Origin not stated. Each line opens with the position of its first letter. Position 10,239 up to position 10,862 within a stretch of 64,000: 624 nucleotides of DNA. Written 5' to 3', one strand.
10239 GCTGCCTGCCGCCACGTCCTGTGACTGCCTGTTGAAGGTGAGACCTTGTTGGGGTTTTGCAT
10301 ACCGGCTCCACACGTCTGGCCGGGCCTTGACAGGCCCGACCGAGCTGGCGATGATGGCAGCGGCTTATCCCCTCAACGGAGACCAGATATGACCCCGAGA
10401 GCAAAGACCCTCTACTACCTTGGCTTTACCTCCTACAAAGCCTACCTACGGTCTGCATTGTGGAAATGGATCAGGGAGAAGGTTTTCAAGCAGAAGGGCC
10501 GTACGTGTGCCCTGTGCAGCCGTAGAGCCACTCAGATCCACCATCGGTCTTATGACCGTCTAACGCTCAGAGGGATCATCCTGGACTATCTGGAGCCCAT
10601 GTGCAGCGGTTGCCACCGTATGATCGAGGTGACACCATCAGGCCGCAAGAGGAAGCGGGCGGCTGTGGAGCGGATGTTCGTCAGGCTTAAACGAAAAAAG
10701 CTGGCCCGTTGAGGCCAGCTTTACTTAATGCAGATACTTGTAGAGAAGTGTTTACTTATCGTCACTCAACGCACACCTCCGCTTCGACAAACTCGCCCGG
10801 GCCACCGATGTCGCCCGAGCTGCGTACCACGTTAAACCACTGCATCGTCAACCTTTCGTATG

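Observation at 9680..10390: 700-bp non-coding island with iteron-like direct repeats and palindromes next to an HNH endonuclease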

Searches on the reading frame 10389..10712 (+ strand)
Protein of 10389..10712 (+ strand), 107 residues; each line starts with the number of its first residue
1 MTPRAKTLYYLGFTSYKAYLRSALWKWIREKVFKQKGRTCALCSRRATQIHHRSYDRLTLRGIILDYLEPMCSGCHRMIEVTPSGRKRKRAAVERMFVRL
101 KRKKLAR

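Call 12: search_protein_families(library=pfam, proteins=[window:10389-10712:+], max_evalue=0.1)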
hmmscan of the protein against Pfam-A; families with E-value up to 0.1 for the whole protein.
window:10389-10712:+ (107 aa): 0 families

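Call 13: search_protein_families(library=phrogs, proteins=[window:10389-10712:+], max_evalue=0.1)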
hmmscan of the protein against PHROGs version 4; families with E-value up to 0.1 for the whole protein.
window:10389-10712:+ (107 aa): 16 families
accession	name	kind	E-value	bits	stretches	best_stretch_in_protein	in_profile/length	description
phrog_144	-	DNA, RNA and nucleotide metabolism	2.6e-07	31.4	1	15-90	62-143/175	HNH endonuclease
phrog_5200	-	DNA, RNA and nucleotide metabolism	9.4e-06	26.6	1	14-102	17-104/154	HNH endonuclease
phrog_4581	-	head and packaging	1e-05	26.2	1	14-83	42-112/395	terminase small subunit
phrog_119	-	DNA, RNA and nucleotide metabolism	1.9e-05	24.7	1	15-90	181-265/443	HNH endonuclease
phrog_8060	-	unknown function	5e-05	24.2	1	15-79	16-79/213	-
phrog_589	-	DNA, RNA and nucleotide metabolism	7.8e-05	23.5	1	21-76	75-135/179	HNH endonuclease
phrog_4160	-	unknown function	0.0004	21.3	1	29-90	62-130/178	-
phrog_740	-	DNA, RNA and nucleotide metabolism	0.00054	20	1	26-86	27-91/332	HNH endonuclease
phrog_22514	-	DNA, RNA and nucleotide metabolism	0.0056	17.8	1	4-79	33-108/187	HNH endonuclease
phrog_1271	-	DNA, RNA and nucleotide metabolism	0.0092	16.4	1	25-90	254-326/361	HNH endonuclease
phrog_8446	-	DNA, RNA and nucleotide metabolism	0.02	15.6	1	22-89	125-205/211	HNH endonuclease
phrog_333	-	DNA, RNA and nucleotide metabolism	0.03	15.5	1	23-78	19-77/138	HNH endonuclease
phrog_2255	-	DNA, RNA and nucleotide metabolism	0.031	14.7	0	30-89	106-178/211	HNH endonuclease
phrog_8048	-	DNA, RNA and nucleotide metabolism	0.035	14.3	1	21-81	160-227/273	HNH endonuclease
phrog_5956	-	DNA, RNA and nucleotide metabolism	0.063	13.9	0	21-78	43-106/138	HNH endonuclease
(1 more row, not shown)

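Call 21: find_related_loci(query=window:10389-10712:+, collection=viral_contigs, flank=6000)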
Query window:10389-10712:+ (107 aa) in viral_contigs; peptide patterns used: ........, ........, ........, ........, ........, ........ (x = any residue, [..] = any of these).
8 stretches matched a pattern; 1 encode a relative of the query (tblastn E <= 1e-3); 1 distinct loci.
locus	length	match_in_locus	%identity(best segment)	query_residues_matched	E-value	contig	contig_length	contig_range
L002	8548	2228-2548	88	1-107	2e-63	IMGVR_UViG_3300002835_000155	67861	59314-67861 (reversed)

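Call 72: find_homologous_proteins(query=window:10389-10712:+, max_evalue=1e-10)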
Query window:10389-10712:+ (107 aa): 8 proteins with E <= 1e-10 among 12 candidates.
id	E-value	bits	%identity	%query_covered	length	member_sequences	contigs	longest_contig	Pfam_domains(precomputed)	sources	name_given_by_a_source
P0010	2.0e-58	213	89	100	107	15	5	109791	-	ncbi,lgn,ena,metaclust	metaclust:\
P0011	2.0e-58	213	88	100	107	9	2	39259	-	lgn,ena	-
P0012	1.8e-57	210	90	100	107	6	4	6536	-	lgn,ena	-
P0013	3.3e-56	206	86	100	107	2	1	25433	-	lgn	-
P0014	4.9e-47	176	76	100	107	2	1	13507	-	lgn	-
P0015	3.1e-46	174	77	100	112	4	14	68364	-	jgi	jgi:5-methylcytosine-specific restriction endonuclease McrA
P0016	6.0e-45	170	75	100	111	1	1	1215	-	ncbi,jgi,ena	jgi:hypothetical protein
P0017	2.5e-11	62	38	96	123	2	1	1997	-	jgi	-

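Call 73: find_encoding_contigs(protein=P0010, flank=4000, max_places=4)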
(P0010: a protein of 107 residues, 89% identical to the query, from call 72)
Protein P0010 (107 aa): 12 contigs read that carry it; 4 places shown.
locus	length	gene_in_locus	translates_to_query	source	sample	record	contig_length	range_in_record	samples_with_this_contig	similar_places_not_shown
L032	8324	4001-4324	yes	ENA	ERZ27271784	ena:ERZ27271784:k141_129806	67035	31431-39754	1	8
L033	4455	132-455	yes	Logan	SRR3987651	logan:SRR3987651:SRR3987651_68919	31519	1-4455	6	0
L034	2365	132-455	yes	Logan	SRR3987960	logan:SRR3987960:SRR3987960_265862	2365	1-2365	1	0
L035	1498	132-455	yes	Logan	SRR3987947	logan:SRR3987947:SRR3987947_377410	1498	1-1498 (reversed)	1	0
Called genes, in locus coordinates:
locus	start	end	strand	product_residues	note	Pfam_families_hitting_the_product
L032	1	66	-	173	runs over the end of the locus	-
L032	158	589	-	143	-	-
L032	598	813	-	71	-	-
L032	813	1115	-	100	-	-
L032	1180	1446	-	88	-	-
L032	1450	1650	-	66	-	-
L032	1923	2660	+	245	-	-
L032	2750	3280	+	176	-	-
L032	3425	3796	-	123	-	-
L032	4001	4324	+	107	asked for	-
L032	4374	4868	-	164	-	-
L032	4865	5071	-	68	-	-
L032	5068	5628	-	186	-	PF06941:NT5C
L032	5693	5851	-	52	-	-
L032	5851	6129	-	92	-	-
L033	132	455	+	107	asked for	-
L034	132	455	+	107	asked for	-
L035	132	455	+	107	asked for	-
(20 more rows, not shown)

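Call 74: find_encoding_contigs(protein=P0014, flank=4000, max_places=2)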
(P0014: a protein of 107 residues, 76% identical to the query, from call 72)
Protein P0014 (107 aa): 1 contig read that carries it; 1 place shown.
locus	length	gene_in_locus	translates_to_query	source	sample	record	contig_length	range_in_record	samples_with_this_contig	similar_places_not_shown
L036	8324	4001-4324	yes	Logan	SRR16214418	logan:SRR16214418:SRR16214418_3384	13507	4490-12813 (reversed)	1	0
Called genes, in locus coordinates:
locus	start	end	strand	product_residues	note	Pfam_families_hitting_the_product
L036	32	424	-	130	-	-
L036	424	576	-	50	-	-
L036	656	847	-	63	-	-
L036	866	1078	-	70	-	-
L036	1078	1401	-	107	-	-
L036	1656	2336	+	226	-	-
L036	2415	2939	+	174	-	-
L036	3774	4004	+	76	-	-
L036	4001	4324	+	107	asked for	-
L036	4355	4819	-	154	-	-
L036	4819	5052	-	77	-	PF14354:Lar_restr_allev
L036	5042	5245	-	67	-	-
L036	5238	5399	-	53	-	-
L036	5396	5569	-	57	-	-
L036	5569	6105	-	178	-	-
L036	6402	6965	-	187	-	PF06941:NT5C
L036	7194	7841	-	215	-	-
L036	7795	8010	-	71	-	-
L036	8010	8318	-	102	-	PF24875:DUF7736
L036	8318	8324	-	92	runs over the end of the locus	-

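Call 75: find_encoding_contigs(protein=P0015, flank=4000, max_places=5)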
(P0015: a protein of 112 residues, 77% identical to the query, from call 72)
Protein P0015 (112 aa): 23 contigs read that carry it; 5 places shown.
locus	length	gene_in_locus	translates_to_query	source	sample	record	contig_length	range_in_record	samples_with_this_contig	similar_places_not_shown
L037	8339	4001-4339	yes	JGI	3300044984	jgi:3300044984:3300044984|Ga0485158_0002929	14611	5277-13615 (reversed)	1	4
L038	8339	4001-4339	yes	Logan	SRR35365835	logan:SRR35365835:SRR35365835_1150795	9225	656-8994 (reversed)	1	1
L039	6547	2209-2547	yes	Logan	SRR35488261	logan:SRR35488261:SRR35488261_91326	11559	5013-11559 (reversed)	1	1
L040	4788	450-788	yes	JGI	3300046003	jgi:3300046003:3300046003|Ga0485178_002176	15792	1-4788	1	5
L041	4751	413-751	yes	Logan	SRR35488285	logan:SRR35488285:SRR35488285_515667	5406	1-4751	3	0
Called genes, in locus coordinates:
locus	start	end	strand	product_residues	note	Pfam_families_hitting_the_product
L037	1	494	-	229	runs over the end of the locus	-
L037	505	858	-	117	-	-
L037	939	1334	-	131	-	-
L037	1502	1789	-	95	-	-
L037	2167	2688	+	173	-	-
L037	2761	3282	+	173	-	-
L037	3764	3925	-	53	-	-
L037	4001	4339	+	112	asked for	-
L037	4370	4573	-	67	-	-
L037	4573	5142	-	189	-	PF06941:NT5C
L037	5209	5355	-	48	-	-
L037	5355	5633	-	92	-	-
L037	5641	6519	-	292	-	-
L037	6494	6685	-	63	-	-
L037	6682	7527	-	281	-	PF18909:dGTP_diPhyd_N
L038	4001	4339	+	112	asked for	-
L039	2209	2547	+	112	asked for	-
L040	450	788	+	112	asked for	-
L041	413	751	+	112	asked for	-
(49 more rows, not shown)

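Call 76: find_encoding_contigs(protein=P0013, flank=4000, max_places=2)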
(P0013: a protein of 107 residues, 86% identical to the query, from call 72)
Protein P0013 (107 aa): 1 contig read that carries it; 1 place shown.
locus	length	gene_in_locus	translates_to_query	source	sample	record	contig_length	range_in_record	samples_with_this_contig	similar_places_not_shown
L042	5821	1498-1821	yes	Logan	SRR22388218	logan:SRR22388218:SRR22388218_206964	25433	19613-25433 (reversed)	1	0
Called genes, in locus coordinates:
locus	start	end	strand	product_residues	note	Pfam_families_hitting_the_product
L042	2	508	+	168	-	?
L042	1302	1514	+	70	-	-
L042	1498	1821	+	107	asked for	-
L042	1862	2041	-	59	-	-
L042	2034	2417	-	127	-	-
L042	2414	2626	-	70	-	-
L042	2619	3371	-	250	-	-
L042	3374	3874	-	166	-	-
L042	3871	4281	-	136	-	-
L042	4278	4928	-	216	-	-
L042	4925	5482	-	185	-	PF06941:NT5C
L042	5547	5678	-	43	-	-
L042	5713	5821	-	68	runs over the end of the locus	-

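Call 94: search_solved_structures(query=window:10389-10712:+, max_evalue=1)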
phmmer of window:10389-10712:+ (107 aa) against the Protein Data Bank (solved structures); distinct sequences matched with E-value up to 1: 8.
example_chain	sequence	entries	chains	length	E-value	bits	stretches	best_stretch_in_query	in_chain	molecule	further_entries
2qnf_A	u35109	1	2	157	0.05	17.1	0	31-70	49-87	Recombination endonuclease VII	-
1e7d_A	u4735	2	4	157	0.05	17.1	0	31-70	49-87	RECOMBINATION ENDONUCLEASE VII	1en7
1e7l_A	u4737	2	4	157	0.07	16.7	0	31-70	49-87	RECOMBINATION ENDONUCLEASE VII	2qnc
1qdb_A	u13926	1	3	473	0.43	14.1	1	29-82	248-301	CYTOCHROME C NITRITE REDUCTASE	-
5mkw_A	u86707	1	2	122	0.5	13.9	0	27-56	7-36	DNA annealing helicase and endonuclease ZRANB3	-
3bng_A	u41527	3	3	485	0.95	13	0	25-80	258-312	Cytochrome c-552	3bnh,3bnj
1fs7_A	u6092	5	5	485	0.95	13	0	25-80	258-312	CYTOCHROME C NITRITE REDUCTASE | Cytochrome c-552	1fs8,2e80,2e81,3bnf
1fs9_A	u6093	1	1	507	0.99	13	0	25-80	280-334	CYTOCHROME C NITRITE REDUCTASE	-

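Call 106: find_encoding_contigs(protein=P0017, flank=2000, max_places=2)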
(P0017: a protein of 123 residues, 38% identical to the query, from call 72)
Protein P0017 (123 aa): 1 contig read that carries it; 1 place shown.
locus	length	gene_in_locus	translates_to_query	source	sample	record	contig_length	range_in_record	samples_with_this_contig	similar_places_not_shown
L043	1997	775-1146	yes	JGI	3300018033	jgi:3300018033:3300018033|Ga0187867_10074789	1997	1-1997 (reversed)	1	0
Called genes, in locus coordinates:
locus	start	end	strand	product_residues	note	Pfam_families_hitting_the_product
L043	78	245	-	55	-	-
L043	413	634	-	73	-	-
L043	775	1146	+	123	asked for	-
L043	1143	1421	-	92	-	-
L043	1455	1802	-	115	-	-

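Call 109: search_protein_families(library=phrogs, proteins=[L036:3774-4004:+, L042:1302-1514:+], max_evalue=0.05)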
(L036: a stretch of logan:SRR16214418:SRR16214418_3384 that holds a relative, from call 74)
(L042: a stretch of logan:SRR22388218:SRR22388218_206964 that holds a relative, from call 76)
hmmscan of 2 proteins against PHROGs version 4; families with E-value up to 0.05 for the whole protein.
L036:3774-4004:+ (76 aa): 0 families

L042:1302-1514:+ (70 aa): 0 families
